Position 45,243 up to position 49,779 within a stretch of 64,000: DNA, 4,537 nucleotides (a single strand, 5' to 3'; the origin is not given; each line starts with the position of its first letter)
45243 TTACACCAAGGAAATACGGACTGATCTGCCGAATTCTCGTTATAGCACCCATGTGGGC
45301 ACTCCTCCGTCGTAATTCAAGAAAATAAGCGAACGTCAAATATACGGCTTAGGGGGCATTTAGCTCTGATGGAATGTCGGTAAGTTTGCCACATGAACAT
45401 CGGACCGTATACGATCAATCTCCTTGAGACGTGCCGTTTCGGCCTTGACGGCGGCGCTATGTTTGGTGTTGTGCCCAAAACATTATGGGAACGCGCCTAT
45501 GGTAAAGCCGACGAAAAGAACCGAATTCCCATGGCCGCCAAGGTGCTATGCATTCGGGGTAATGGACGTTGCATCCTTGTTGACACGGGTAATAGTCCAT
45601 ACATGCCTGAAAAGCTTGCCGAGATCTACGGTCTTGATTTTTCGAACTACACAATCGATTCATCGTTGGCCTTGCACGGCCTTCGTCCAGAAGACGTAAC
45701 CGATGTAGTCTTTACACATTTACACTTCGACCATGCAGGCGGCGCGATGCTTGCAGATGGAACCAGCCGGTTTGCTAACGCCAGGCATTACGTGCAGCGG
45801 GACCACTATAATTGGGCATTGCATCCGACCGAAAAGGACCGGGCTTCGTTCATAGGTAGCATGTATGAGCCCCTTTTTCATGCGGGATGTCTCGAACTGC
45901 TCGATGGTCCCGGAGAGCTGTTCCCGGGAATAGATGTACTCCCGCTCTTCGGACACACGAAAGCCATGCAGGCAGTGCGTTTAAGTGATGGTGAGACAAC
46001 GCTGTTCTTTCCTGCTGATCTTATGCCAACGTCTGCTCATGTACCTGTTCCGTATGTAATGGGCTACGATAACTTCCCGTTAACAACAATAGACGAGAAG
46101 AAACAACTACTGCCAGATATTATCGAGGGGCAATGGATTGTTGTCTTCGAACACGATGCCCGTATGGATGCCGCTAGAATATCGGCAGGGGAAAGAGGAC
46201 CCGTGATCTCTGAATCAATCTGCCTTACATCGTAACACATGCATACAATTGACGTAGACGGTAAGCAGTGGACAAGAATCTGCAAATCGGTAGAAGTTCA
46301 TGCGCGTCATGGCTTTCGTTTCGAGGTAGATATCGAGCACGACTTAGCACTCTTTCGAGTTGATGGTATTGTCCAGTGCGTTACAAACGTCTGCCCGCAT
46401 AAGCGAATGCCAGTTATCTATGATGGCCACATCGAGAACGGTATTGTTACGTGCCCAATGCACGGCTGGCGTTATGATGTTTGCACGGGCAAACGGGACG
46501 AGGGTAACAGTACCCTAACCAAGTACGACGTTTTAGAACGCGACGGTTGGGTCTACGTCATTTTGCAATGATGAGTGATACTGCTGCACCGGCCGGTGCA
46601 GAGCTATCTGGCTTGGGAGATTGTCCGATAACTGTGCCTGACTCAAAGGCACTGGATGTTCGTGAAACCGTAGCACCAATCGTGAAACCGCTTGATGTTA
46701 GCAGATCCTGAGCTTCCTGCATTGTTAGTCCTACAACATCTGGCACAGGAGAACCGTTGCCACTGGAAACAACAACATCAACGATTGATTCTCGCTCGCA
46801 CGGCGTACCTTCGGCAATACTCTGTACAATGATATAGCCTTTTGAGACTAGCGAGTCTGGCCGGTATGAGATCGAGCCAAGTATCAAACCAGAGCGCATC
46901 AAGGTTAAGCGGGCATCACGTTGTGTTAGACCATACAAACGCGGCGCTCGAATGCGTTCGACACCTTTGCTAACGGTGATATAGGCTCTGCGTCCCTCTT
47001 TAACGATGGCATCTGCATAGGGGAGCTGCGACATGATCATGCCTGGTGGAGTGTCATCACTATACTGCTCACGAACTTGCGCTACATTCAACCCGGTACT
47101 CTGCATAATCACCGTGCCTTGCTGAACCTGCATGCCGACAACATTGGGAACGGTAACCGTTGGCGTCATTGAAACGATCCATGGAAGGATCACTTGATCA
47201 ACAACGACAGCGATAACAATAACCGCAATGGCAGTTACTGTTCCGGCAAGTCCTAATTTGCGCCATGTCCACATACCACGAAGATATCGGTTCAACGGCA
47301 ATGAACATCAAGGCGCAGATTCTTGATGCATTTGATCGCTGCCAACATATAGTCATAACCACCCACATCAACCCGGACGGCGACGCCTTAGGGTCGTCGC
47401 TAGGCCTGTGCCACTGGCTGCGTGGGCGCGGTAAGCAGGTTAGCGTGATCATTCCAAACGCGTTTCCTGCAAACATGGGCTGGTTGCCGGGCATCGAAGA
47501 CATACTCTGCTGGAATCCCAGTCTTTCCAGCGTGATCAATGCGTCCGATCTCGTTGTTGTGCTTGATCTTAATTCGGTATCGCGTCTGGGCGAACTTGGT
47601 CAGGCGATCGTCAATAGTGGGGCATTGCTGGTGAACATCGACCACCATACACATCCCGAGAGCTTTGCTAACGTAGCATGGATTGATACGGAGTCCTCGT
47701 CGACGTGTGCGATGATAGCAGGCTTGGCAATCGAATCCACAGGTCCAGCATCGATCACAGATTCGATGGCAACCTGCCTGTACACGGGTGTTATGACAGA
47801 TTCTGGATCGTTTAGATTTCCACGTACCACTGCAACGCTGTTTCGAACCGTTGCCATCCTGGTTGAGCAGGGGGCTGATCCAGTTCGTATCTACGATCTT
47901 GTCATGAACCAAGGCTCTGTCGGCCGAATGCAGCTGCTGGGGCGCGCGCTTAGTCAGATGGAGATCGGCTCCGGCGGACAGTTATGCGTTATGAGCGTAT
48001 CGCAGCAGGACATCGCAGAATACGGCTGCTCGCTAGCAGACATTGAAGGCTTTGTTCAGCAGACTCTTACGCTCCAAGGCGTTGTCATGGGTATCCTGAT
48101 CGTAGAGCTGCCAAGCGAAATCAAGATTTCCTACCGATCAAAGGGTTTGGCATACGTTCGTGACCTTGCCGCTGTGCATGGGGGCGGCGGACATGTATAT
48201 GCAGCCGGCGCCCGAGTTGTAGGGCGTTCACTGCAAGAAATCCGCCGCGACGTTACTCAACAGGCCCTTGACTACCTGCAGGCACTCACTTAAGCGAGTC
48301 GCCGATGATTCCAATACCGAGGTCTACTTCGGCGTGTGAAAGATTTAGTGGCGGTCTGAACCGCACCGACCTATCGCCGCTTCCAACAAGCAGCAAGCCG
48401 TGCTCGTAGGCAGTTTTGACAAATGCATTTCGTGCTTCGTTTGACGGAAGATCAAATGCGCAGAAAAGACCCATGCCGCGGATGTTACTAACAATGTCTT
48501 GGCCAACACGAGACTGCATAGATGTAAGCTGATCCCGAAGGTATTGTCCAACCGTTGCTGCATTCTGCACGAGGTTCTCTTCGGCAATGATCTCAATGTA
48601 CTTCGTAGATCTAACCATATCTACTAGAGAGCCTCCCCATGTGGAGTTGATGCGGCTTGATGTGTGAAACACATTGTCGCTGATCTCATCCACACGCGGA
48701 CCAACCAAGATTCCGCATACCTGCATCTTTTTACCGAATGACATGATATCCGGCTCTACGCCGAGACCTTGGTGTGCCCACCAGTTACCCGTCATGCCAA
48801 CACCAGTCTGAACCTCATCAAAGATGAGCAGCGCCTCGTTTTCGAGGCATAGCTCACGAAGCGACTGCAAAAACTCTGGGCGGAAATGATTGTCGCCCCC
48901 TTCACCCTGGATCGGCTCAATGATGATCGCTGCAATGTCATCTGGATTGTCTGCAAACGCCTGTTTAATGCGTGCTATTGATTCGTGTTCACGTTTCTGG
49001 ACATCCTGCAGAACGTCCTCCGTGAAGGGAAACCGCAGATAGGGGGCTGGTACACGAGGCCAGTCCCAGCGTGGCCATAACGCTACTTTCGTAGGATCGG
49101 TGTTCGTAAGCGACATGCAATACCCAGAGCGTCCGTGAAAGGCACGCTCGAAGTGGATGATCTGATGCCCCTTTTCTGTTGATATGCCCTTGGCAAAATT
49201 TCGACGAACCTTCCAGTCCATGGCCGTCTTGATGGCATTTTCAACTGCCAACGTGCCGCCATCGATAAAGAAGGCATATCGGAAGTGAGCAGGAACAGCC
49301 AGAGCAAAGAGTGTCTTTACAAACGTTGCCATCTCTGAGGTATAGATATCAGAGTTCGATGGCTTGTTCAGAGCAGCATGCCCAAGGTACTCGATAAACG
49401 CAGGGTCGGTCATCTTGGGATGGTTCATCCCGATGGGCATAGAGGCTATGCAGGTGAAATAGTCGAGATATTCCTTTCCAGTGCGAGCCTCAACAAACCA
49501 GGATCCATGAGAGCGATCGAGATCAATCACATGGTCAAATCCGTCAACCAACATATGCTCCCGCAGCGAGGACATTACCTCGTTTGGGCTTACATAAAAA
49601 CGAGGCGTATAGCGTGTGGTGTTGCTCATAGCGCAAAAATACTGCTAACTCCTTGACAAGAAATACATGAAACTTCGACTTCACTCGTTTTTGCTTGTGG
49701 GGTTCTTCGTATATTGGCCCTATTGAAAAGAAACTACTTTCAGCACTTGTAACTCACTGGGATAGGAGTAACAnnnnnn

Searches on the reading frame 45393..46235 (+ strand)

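Call 32: search_protein_families(library=ncbifam, proteins=[window:45393-46235:+], max_evalue=0.00001)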
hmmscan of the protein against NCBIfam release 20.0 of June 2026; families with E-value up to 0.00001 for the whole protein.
window:45393-46235:+ (280 aa): 5 families
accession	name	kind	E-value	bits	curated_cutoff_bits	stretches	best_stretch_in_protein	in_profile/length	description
NF047919.1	lactonase_YtnP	equivalog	2.5e-49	167.9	425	1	3-264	2-263/274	YtnP family quorum-quenching lactonase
NF047979.1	lactonase_AidB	equivalog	3.6e-17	62.5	360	1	2-254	5-252/271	AidB family quorum-quenching N-acyl homoserine lactonase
NF045699.1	AHLLactAiiA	equivalog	2e-12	46.8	375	1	86-201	80-182/251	quorum-quenching N-acyl homoserine lactonase AiiA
NF045700.1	AHLLactAttM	equivalog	4.4e-09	36.2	390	1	90-151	82-137/257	AttM family quorum-quenching N-acyl homoserine lactonase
NF047925.1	pyridox_lacton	equivalog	6.7e-09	35.9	325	1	18-120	9-107/268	4-pyridoxolactonase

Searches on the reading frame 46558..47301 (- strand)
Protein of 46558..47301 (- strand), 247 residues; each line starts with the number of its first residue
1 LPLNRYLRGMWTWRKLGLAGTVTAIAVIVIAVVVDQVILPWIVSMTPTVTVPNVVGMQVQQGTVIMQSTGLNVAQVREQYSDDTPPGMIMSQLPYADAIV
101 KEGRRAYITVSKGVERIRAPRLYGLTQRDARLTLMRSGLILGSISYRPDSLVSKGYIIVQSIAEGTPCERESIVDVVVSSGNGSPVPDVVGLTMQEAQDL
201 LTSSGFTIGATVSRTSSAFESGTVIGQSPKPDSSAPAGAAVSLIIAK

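Call 33: search_protein_families(library=ncbifam, proteins=[window:46558-47301:-], max_evalue=0.00001)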
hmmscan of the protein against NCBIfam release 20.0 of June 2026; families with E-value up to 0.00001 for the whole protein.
window:46558-47301:- (247 aa): 1 family
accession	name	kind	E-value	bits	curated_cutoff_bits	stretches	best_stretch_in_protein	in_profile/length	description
NF033483.0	PknB_PASTA_kin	equivalog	6.3e-38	131.1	450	1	21-245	337-562/563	Stk1 family PASTA domain-containing Ser/Thr kinase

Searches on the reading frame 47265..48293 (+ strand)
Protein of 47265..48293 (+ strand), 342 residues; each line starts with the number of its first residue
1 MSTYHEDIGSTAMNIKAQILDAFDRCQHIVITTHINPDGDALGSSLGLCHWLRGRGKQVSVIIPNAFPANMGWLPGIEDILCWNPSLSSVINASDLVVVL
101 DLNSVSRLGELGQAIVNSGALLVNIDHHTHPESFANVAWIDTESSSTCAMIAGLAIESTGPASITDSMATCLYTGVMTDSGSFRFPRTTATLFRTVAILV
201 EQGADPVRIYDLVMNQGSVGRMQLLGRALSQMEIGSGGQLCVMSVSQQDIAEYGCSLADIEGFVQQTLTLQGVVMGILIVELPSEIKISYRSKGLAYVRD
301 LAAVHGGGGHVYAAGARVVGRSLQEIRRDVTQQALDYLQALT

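Call 33: search_protein_families(library=ncbifam, proteins=[window:47265-48293:+], max_evalue=0.00001)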
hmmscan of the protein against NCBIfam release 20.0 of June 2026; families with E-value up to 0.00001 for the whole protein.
window:47265-48293:+ (342 aa): 3 families
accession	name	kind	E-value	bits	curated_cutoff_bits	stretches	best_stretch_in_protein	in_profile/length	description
NF053633.1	OlncasPapPhNrnA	equivalog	3.7e-32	111.5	350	1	17-327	7-308/317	bifunctional oligoribonuclease/PAP phosphatase NrnA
NF011110.0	PRK14538.1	equivalog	6.1e-13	47.8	707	1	89-329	441-673/838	putative bifunctional signaling protein/50S ribosomal protein L9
NF041569.1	A-tRNAntase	equivalog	2.5e-11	42.6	1440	1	97-324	68-291/880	A-adding tRNA nucleotidyltransferase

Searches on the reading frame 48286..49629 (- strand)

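Call 33: search_protein_families(library=ncbifam, proteins=[window:48286-49629:-], max_evalue=0.00001)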
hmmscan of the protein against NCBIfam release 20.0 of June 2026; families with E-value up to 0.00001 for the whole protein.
window:48286-49629:- (447 aa): 69 families (the best 25 are shown)
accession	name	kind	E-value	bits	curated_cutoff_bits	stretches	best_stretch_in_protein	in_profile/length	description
TIGR03251.1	LAT_fam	equivalog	2.3e-188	626.1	520.8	1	15-447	1-433/433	L-lysine 6-transaminase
TIGR00699.1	GABAtrns_euk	equivalog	1.6e-73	248.1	567.15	1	18-439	25-457/464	4-aminobutyrate--2-oxoglutarate transaminase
NF004426.0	PRK05769.1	equivalog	1.3e-63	215.3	552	1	37-447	40-438/441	acetyl ornithine aminotransferase family protein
TIGR00707.1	argD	subfamily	3.8e-61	207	410.05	1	35-439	11-373/381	acetylornithine/succinylornithine family transaminase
NF002325.0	PRK01278.1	subfamily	7.9e-60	202.5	372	1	35-443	15-383/395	acetylornithine transaminase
NF005993.0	PRK08117.1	subfamily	1.1e-59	202.2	574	1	35-446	27-427/433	aspartate aminotransferase family protein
NF002874.0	PRK03244.1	equivalog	7.7e-56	189.6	457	1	35-441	27-387/399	acetylornithine transaminase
NF002797.0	PRK02936.1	equivalog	2e-52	178.2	496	2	215-445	154-376/385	acetylornithine transaminase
NF006733.0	PRK09264.1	subfamily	9.5e-49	166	438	1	37-446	25-414/425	diaminobutyrate--2-oxoglutarate transaminase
NF003468.0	PRK05093.1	subfamily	1e-48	166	522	2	207-439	164-392/405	acetylornithine/succinyldiaminopimelate transaminase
TIGR01885.1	Orn_aminotrans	equivalog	3.8e-48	164.2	378.4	1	37-446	23-401/402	ornithine--oxo-acid transaminase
TIGR03246.1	arg_catab_astC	subfamily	2.1e-46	158.7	609.95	2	207-440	158-387/397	acetylornithine/succinylornithine family transaminase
NF008570.0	PRK11522.1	equivalog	8.3e-46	156.5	612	1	48-441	83-449/464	putrescine aminotransferase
NF009047.0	PRK12381.1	subfamily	2.3e-44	151.8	630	2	214-439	166-390/406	bifunctional succinylornithine transaminase/acetylornithine transaminase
NF005985.0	PRK08088.1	equivalog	4e-44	151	713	1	35-445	25-420/426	4-aminobutyrate--2-oxoglutarate transaminase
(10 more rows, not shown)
